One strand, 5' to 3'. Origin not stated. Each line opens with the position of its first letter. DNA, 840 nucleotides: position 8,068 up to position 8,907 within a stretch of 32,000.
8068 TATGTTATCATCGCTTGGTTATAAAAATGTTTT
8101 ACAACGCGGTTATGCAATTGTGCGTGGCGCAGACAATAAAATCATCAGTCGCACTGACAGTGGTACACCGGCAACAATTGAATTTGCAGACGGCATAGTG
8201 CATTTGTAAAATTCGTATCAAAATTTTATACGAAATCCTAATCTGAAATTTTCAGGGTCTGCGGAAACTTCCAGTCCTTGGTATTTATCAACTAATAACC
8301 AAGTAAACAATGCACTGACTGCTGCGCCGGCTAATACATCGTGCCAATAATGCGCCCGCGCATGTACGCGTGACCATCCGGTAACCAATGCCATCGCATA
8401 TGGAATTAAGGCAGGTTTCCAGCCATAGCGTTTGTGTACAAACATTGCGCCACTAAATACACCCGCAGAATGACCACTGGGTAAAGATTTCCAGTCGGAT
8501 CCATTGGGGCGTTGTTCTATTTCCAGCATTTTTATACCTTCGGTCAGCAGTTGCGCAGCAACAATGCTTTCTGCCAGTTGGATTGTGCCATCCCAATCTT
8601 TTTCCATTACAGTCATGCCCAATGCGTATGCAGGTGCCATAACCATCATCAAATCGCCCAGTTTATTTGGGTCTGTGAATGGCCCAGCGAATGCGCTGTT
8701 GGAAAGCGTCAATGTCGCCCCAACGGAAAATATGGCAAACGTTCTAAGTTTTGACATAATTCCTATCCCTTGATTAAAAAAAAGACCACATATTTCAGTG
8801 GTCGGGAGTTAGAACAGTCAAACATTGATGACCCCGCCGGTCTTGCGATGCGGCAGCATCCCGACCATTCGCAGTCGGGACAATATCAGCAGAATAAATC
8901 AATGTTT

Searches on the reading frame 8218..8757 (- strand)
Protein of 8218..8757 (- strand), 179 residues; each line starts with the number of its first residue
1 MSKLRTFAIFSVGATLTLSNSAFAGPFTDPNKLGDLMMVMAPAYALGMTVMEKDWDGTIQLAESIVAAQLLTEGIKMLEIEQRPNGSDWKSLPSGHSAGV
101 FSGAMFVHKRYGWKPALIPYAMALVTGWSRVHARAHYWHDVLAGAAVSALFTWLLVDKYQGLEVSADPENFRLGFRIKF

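Call 8: find_homologous_proteins(query=window:8218-8757:-)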
Query window:8218-8757:- (179 aa): 196 proteins with E <= 0.001 among 554 candidates; the best 120 are listed.
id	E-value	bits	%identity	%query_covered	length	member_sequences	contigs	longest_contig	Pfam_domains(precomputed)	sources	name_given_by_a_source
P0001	1.1e-115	401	100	100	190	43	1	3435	PF01569.28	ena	-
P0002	1.1e-107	375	94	100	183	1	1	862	PF01569.28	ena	-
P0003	1.2e-107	375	93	100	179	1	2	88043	PF01569.28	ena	-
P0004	5.4e-106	370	91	100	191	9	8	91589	PF01569.28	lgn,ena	-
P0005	2.9e-101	354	89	100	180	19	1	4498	PF01569.28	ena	-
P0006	2.2e-94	332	83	100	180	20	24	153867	PF01569.28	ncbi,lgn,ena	-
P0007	3.0e-94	331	83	100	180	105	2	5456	PF01569.28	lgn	-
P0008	3.2e-94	331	83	100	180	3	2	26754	PF01569.28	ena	-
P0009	4.2e-92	324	82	100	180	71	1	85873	PF01569.28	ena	-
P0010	1.7e-91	322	79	100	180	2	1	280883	PF01569.28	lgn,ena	-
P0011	3.2e-91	322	80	100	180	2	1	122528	PF01569.28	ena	-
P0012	4.7e-90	318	79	100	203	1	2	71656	PF01569.28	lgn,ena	-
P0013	1.4e-89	316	79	100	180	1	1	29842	PF01569.28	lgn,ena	-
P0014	1.5e-81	290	76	92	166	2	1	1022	PF01569.28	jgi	jgi:membrane-associated phospholipid phosphatase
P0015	1.7e-80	287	70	100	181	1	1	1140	PF01569.28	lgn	-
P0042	8.0e-74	265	69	90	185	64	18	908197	PF01569.28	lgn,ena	-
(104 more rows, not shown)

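Call 11: find_encoding_contigs(protein=P0004, flank=10000, max_places=3)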
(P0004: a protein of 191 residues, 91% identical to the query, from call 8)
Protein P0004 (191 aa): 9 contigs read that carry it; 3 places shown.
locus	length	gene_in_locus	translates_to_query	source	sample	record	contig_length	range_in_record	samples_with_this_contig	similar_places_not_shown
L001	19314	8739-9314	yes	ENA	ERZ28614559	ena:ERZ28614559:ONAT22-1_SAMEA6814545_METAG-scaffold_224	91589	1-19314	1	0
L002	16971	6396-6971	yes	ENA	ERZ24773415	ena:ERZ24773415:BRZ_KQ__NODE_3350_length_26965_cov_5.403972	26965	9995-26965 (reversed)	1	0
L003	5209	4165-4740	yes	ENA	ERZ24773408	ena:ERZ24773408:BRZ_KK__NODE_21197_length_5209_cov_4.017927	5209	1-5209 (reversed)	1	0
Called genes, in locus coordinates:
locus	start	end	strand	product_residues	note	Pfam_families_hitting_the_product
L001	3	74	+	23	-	?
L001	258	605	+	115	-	-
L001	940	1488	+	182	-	-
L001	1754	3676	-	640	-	-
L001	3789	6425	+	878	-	PF00580:UvrD-helicase, PF13245:AAA_19 (faint), PF13361:UvrD_C, PF13538:UvrD_C_2 (faint)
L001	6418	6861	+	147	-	PF12705:PDDEXK_1 (faint)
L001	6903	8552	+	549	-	PF02463:SMC_N, PF13476:AAA_23, PF13304:AAA_21 (faint)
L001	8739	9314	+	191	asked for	PF01569:PAP2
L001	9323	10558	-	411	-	PF13742:tRNA_anti_2, PF01336:tRNA_anti-codon, PF02601:Exonuc_VII_L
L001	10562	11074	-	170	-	-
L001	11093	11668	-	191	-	-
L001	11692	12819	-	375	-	PF00814:TsaD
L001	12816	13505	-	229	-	PF07313:AmiA-like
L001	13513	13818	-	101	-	-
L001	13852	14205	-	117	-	PF09923:DUF2155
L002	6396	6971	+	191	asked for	PF01569:PAP2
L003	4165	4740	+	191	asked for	PF01569:PAP2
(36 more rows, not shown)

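Call 12: find_encoding_contigs(protein=P0006, flank=10000, max_places=3)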
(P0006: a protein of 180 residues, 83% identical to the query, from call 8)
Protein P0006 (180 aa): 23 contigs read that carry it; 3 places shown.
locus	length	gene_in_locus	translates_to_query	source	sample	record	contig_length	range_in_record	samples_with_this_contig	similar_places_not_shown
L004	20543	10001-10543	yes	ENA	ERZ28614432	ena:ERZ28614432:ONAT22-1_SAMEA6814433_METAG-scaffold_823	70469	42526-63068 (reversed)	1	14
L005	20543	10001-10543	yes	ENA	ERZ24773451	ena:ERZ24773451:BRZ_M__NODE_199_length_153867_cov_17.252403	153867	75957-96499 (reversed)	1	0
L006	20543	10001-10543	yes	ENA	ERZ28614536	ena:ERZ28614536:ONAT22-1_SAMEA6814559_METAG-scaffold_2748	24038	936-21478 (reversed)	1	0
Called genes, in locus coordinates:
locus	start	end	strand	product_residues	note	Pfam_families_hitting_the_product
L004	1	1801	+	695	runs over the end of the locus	PF00140:Sigma70_r1_2, PF04546:Sigma70_ner, PF04542:Sigma70_r2, PF04539:Sigma70_r3, PF04545:Sigma70_r4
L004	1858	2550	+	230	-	PF02223:Thymidylate_kin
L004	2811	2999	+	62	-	-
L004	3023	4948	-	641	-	-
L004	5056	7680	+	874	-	PF00580:UvrD-helicase, PF13245:AAA_19 (faint), PF13361:UvrD_C, PF13538:UvrD_C_2 (faint)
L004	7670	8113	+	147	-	-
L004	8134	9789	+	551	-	PF02463:SMC_N, PF13476:AAA_23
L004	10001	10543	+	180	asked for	PF01569:PAP2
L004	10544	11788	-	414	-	PF13742:tRNA_anti_2, PF01336:tRNA_anti-codon, PF02601:Exonuc_VII_L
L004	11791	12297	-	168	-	-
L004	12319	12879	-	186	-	-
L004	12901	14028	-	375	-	PF00814:TsaD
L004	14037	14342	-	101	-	-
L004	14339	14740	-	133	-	-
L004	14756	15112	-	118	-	PF09923:DUF2155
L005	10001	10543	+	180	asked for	PF01569:PAP2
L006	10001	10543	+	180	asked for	PF01569:PAP2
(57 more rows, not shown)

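Call 13: find_encoding_contigs(protein=P0010, flank=10000, max_places=2)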
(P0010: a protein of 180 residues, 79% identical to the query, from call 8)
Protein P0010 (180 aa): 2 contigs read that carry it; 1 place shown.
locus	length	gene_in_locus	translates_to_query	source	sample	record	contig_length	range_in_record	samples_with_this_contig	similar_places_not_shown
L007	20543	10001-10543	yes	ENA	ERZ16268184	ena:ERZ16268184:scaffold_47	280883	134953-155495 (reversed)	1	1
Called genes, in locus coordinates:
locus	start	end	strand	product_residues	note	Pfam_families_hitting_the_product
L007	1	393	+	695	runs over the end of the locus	PF00140:Sigma70_r1_2, PF04546:Sigma70_ner, PF04542:Sigma70_r2, PF04539:Sigma70_r3, PF04545:Sigma70_r4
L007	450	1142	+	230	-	PF02223:Thymidylate_kin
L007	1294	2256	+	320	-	-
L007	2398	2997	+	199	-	-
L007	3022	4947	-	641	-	-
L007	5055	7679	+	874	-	PF00580:UvrD-helicase, PF13245:AAA_19 (faint), PF13361:UvrD_C, PF13538:UvrD_C_2 (faint)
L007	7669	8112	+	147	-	-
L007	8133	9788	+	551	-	PF02463:SMC_N, PF13476:AAA_23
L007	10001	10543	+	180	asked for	PF01569:PAP2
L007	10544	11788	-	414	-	PF13742:tRNA_anti_2, PF01336:tRNA_anti-codon, PF02601:Exonuc_VII_L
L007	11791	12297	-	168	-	-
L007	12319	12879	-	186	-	-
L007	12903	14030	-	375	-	PF00814:TsaD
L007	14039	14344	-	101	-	-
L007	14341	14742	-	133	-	-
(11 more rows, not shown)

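Call 14: find_encoding_contigs(protein=P0042, flank=10000, max_places=3)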
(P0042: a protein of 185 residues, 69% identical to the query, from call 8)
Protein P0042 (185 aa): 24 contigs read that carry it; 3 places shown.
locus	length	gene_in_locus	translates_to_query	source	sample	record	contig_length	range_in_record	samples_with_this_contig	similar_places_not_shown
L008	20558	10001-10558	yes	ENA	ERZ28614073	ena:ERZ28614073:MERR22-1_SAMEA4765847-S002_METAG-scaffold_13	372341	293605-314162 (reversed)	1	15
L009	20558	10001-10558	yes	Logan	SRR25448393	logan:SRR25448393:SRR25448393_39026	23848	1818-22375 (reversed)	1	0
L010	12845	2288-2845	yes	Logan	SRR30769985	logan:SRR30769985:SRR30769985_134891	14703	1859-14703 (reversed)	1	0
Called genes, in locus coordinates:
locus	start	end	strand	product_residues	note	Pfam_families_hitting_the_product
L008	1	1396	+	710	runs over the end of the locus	PF00580:UvrD-helicase, PF13245:AAA_19, PF13604:AAA_30 (faint), PF13361:UvrD_C, PF13538:UvrD_C_2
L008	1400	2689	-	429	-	-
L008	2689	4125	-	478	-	-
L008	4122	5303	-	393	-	-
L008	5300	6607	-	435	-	-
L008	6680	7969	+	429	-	-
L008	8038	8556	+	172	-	-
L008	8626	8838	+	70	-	PF01197:Ribosomal_L31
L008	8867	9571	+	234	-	PF00459:Inositol_P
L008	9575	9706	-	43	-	-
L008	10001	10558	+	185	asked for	PF01569:PAP2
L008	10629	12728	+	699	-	PF00912:Transgly, PF00905:Transpeptidase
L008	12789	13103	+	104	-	PF09864:MliC (weak)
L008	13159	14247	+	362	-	PF00953:Glycos_transf_4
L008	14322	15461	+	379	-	PF01098:FTSW_RODA_SPOVE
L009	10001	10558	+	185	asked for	PF01569:PAP2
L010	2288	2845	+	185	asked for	PF01569:PAP2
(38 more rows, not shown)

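Call 19: search_protein_families(library=ncbifam, proteins=[window:8218-8757:-], max_evalue=0.01)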
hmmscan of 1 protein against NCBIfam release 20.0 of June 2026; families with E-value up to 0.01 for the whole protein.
window:8218-8757:- (179 aa): 3 families
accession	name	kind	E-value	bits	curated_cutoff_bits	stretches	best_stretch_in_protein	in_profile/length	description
NF007159.0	PRK09597.1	equivalog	1.5e-12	47.6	177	1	46-155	67-184/191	lipid A 1-phosphatase LpxE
NF047884.1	UdeprDiPSep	equivalog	7e-05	22.8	250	1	90-154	118-182/188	undecaprenyl-diphosphatase SepP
NF008813.0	PRK11837.1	equivalog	0.0059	16.5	229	1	90-151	103-163/202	undecaprenyl-diphosphate phosphatase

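Call 20: find_related_loci(query=A2, collection=genome_contigs, flank=5000)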
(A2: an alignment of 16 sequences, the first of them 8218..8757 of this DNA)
Query A2 (179 aa) in genome_contigs; peptide patterns used: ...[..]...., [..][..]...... (x = any residue, [..] = any of these).
86 stretches matched a pattern; 52 encode a relative of the query (tblastn E <= 1e-3); 52 distinct loci.
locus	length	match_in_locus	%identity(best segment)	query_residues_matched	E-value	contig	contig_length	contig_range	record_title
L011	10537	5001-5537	98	1-179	7e-118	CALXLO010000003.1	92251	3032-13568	MAG: uncultured Alphaproteobacteria bacterium isolate BRZ_DB__bin25 genome assembly, contig: BRZ_DB__NODE_214_length_922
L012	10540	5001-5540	85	1-179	2e-100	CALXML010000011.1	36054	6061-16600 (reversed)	MAG: uncultured Alphaproteobacteria bacterium isolate BRZ_KL__bin36 genome assembly, contig: BRZ_KL__NODE_1133_length_36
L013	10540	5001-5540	83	1-179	4e-99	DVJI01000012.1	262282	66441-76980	MAG TPA_asm: Candidatus Enterousia intestinigallinarum isolate ChiGjej3B3-5194 ChiGjej3B3M5__C728095_L262282_SRR6323341,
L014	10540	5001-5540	83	1-179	4e-99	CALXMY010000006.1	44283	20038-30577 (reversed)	MAG: uncultured Alphaproteobacteria bacterium isolate BRZ_RP__bin67 genome assembly, contig: BRZ_RP__NODE_1096_length_44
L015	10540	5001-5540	82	1-179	2e-98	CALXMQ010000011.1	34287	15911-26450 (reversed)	MAG: uncultured Alphaproteobacteria bacterium isolate BRZ_KT__bin2 genome assembly, contig: BRZ_KT__NODE_934_length_3428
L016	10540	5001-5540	81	1-179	7e-96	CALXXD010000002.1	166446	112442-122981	MAG: uncultured Alphaproteobacteria bacterium isolate BRZ_AB__bin14 genome assembly, contig: BRZ_AB__NODE_68_length_1664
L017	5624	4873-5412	81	1-179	7e-96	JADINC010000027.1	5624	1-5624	MAG: Candidatus Enterousia avistercoris isolate 8207 D5M67__C145126_L5624_SRR9113728, whole genome shotgun sequence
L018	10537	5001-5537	69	4-179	4e-81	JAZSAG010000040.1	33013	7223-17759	MAG: Candidatus Enterousia sp. isolate T1900044938_TS20190404.MAGScoT_cleanbin_000029 SGB_3452_k141_692368, whole genome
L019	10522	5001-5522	70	8-179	7e-81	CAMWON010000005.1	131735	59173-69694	MAG TPA_asm: uncultured Alphaproteobacteria bacterium isolate SRR14411251_bin.18_metawrap_v1.3_MAG genome assembly, cont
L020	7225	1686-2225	66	1-179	6e-79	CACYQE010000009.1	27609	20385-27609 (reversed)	MAG: uncultured proteobacterium isolate RUG12172 genome assembly, contig: RUG12172_asm_9, whole genome shotgun sequence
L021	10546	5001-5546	64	1-179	5e-78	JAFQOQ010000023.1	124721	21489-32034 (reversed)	MAG: Alphaproteobacteria bacterium isolate RGIG2010 Goat_Colon-1__c611766, whole genome shotgun sequence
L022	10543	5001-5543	65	2-179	7e-78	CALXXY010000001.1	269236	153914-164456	MAG: uncultured Alphaproteobacteria bacterium isolate BRZ_PP__bin55 genome assembly, contig: BRZ_PP__NODE_20_length_2692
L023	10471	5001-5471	72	25-179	1e-76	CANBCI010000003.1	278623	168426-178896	MAG TPA_asm: uncultured Alphaproteobacteria bacterium isolate SRR15322610_bin.17_metawrap_v1.3_MAG genome assembly, cont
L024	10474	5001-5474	70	24-179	6e-76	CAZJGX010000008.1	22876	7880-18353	MAG TPA_asm: uncultured Muribaculaceae bacterium isolate SRP199465_co1_153 genome assembly, contig: NODE_5820_length_228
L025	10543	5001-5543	65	4-179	8e-76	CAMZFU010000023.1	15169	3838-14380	MAG TPA_asm: uncultured proteobacterium isolate SRR10912535_bin.38_metaWRAP_v1.3_MAG genome assembly, contig: ERZ1421001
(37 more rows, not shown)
